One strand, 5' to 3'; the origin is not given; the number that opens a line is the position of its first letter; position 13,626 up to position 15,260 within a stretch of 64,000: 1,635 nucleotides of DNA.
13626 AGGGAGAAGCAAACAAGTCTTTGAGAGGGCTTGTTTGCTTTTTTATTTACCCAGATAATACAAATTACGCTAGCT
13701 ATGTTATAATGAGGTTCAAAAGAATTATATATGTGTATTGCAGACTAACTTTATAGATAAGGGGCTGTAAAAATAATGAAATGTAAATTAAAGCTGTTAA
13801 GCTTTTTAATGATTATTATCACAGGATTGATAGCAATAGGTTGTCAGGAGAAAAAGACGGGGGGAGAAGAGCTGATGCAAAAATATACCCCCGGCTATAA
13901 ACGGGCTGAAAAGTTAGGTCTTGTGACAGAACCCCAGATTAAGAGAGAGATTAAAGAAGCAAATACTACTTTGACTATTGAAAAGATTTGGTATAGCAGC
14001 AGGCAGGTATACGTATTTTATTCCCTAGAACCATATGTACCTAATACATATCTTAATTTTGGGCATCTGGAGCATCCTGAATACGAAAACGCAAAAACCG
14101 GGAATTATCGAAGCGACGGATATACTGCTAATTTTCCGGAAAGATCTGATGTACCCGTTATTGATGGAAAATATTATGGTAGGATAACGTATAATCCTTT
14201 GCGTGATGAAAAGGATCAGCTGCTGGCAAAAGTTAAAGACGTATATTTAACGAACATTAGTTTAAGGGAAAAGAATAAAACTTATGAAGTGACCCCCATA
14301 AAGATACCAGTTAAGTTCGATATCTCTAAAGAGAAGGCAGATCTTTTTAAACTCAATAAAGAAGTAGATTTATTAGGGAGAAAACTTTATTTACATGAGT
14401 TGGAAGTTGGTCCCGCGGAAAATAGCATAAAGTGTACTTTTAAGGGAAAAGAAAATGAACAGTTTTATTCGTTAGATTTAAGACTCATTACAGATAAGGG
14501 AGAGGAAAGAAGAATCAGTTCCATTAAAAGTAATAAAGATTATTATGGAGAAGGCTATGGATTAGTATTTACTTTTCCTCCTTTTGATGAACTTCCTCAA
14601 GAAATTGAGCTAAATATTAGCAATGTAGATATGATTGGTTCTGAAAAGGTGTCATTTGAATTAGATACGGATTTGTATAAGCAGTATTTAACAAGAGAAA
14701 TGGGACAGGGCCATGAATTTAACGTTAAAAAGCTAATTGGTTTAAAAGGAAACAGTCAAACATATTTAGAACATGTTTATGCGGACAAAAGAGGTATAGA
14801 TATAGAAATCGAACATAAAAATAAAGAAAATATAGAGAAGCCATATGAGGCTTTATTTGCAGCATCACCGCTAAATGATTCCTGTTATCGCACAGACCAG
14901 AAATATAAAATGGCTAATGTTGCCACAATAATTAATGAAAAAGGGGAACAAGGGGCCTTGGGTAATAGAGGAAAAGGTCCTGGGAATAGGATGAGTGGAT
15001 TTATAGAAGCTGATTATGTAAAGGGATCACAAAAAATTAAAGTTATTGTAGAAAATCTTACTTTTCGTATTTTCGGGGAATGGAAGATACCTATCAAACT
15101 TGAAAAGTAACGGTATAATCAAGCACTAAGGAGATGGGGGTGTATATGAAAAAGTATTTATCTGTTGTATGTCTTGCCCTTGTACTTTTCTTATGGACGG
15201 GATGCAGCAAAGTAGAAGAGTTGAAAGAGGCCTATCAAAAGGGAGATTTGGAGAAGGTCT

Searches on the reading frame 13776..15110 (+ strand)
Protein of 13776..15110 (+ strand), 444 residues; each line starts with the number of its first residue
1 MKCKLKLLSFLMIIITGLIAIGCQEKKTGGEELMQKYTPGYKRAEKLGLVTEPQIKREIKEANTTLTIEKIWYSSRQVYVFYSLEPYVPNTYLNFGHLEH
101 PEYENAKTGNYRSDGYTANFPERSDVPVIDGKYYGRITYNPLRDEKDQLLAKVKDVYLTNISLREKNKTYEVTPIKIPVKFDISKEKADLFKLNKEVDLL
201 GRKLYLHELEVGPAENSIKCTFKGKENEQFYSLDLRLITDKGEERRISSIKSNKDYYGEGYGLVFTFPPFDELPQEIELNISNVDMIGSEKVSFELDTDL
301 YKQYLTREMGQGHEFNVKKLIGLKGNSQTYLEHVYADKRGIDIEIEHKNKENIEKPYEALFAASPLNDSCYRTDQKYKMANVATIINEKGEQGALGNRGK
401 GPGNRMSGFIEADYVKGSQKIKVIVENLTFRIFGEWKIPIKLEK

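Call 22: search_protein_families(library=pfam, proteins=[window:13776-15110:+], max_evalue=0.01)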
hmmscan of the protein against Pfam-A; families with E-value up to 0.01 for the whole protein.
window:13776-15110:+ (444 aa): 1 family
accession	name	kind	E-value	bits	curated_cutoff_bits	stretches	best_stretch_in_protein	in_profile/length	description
PF18705.7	DUF5643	-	7.2e-08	32.8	34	1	191-295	4-109/115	Family of unknown function (DUF5643)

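Call 36: search_protein_families(library=ncbifam, proteins=[window:13776-15110:+], max_evalue=0.01)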
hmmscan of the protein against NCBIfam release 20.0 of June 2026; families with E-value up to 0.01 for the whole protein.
window:13776-15110:+ (444 aa): 0 families
